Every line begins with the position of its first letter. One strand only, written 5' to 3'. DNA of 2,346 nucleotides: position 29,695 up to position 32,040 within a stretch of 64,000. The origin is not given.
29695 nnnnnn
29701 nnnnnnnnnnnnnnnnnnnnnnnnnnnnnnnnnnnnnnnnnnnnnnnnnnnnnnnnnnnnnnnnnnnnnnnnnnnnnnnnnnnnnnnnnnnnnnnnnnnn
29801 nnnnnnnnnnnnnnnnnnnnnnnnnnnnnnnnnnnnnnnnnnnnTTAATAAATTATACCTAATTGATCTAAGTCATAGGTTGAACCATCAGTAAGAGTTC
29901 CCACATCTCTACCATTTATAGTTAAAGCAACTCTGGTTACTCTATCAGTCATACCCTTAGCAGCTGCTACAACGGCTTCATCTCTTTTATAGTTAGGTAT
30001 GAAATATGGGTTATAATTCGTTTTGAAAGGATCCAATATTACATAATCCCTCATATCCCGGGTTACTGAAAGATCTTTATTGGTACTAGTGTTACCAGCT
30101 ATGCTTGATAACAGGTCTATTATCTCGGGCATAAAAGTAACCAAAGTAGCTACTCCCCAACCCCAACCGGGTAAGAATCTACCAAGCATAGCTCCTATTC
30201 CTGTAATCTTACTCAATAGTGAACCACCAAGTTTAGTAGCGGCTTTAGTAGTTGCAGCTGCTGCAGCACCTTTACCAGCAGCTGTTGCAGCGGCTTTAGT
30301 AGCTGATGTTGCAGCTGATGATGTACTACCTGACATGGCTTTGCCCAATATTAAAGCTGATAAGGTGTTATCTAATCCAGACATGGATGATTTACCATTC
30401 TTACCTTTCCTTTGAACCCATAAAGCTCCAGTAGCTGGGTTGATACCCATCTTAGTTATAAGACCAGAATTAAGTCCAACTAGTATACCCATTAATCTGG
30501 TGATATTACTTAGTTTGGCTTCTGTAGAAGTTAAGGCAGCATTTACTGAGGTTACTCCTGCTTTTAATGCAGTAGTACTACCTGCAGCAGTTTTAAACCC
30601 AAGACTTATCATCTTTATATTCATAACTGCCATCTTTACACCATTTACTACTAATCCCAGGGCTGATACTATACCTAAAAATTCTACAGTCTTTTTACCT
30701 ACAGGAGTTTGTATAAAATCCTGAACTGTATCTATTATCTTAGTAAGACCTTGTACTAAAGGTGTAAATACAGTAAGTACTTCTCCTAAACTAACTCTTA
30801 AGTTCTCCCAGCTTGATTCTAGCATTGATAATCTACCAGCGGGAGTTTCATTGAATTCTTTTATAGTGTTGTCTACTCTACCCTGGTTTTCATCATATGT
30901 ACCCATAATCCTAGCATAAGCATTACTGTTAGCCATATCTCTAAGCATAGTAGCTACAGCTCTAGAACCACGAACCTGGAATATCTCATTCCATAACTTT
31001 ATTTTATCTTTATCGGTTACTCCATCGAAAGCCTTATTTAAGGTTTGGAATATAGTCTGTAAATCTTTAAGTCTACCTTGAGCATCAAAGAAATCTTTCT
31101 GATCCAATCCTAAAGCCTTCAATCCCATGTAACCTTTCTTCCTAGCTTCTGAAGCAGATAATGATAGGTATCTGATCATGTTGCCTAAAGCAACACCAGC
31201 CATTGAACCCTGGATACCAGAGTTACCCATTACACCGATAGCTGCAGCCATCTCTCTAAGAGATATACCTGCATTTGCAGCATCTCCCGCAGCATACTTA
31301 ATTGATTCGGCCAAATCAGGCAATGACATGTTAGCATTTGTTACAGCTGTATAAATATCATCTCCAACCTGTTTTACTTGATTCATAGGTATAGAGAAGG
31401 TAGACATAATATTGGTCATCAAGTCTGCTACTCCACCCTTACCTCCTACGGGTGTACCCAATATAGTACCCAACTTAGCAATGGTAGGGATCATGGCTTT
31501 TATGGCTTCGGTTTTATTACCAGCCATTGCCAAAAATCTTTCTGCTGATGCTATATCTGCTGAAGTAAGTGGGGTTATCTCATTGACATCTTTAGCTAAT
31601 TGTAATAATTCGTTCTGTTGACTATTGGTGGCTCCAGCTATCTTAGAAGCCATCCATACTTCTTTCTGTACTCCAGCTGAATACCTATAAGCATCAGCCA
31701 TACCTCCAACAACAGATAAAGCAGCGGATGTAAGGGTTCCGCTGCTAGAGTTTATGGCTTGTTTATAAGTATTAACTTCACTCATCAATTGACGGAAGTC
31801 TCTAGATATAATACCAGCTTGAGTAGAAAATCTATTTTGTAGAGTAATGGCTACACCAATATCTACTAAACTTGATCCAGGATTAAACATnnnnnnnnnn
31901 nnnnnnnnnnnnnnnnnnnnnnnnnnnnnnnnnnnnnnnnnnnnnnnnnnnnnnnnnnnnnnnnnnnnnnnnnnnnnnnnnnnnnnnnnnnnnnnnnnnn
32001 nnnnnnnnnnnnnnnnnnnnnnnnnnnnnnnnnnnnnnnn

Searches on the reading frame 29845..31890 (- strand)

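Call 9: search_protein_families(library=phrogs, proteins=[window:29845-31890:-], max_evalue=0.001)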
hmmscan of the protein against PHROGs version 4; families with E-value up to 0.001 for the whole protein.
window:29845-31890:- (681 aa): 19 families
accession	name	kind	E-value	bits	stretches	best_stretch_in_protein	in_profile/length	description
phrog_1533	-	tail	3.1e-42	145.3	1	19-487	199-652/1688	tail length tape measure protein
phrog_28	-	tail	3.9e-42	145.9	1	34-587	231-706/1228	tail length tape measure protein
phrog_9696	-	tail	7.6e-42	144.2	1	28-364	35-340/1415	tail length tape measure protein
phrog_4704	-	tail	1.7e-27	97.4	1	45-415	192-549/625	tail length tape measure protein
phrog_991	-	tail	1.5e-26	93.4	1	57-545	284-769/1966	tail length tape measure protein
phrog_1272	-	tail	1.2e-25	90.5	1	42-572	230-669/1606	tail length tape measure protein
phrog_5218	-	unknown function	2.5e-23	83.2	1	17-537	174-697/1599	-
phrog_167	-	tail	3.9e-23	82.2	1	24-585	243-715/1555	tail length tape measure protein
phrog_5493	-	tail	5.6e-23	82.2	1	36-554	35-539/1102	tail length tape measure protein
phrog_1293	-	tail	9.4e-18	64.4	1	83-572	201-620/1424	tail length tape measure protein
phrog_16692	-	unknown function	1.5e-17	64.3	1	59-386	162-499/1107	-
phrog_37649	-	tail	1e-16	60.4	1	56-452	442-831/2006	tail length tape measure protein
phrog_19074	-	unknown function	8.2e-16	58.1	1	56-393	140-466/1384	-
phrog_38390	-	tail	1.4e-14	54.1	1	32-458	19-428/1029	tail length tape measure protein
phrog_36752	-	unknown function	1.1e-09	37.6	1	33-534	37-534/1078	-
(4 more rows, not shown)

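Call 10: search_protein_families(library=pfam, proteins=[window:29845-31890:-], max_evalue=0.01)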
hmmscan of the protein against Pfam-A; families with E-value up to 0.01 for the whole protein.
window:29845-31890:- (681 aa): 1 family
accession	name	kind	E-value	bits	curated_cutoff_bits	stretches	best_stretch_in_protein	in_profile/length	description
PF10145.14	PhageMin_Tail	-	3.1e-34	119.1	33.2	1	97-304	2-200/201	Phage-related minor tail protein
